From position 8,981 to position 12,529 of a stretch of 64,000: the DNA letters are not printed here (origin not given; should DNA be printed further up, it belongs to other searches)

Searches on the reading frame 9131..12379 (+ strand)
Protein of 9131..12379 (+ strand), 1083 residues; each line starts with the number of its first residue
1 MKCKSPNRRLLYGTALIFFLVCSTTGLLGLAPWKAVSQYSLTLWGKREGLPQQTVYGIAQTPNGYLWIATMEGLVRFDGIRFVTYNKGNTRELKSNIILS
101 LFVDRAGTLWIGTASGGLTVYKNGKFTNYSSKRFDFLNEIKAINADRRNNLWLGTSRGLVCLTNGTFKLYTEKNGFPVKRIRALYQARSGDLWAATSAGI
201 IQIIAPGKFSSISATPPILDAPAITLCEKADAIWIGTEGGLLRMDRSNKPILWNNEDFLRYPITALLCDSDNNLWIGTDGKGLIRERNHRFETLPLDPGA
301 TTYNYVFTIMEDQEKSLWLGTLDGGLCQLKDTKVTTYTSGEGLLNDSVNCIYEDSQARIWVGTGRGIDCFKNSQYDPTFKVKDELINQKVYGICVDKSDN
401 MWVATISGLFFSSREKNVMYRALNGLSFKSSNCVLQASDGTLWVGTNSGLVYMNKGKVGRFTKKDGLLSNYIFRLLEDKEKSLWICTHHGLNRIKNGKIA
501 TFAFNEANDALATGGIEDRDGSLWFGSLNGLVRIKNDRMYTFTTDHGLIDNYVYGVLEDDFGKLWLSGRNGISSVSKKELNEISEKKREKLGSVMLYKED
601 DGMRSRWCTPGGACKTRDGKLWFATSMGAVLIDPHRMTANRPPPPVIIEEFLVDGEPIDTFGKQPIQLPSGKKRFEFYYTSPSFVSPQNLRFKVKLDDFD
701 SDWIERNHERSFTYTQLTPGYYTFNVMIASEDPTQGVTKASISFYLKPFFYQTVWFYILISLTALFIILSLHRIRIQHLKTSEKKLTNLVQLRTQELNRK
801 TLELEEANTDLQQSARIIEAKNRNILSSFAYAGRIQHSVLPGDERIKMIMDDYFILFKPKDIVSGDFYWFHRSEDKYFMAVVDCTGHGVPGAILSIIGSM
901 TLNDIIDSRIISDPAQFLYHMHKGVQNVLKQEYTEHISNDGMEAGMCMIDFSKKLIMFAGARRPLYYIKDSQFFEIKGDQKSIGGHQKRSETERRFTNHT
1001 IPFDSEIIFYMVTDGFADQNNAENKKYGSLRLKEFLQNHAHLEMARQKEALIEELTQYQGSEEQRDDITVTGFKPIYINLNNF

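Call 3: search_protein_families(library=ncbifam, proteins=[window:9131-12379:+], max_evalue=0.01)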
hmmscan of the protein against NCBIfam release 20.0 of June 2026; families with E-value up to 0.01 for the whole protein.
window:9131-12379:+ (1083 aa): 4 families
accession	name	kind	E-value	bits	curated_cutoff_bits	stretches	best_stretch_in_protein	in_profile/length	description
NF038263.1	prot_phos_SiaA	equivalog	5.6e-67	226.7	700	1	778-1074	367-656/658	biofilm regulation protein phosphatase SiaA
NF052228.1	T9SS_PorZ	equivalog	1.2e-23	83.4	260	2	95-206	430-559/757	type IX secretion system anionic LPS delivery protein PorZ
NF045728.1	glycosyl_F510_1955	equivalog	7e-06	25.5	175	0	478-502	14-38/246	F510_1955 family glycosylhydrolase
NF000022.1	stregra_B_VgbA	exception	0.0018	17.4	600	0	51-74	97-120/299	streptogramin B lyase Vgb(A)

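Call 4: search_protein_families(library=pfam, proteins=[window:9131-12379:+], max_evalue=0.01)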
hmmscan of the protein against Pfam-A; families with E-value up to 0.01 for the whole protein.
window:9131-12379:+ (1083 aa): 6 families
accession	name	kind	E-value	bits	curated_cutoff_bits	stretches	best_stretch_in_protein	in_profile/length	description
PF07494.17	Reg_prop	-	5.1e-59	189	20.4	5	262-280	6-24/24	Two component regulator propeller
PF07228.17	SpoIIE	-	5.1e-18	66.2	25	1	874-1070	2-186/192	Stage II sporulation protein E (SpoIIE)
PF07495.19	Y_Y_Y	-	1.5e-10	41.2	26.6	1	684-744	2-62/65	Y_Y_Y domain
PF23748.1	Beta-prop_LRRK2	-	1e-07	31.7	26.9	0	90-119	268-297/359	LRRK2 beta propeller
PF24684.1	Vgb_lyase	-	1.1e-05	24.8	50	1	436-627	20-200/290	Virginiamycin B lyase family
PF08450.18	SGL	-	0.0075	16.3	26.3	0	231-408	52-204/246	SMP-30/Gluconolactonase/LRE-like region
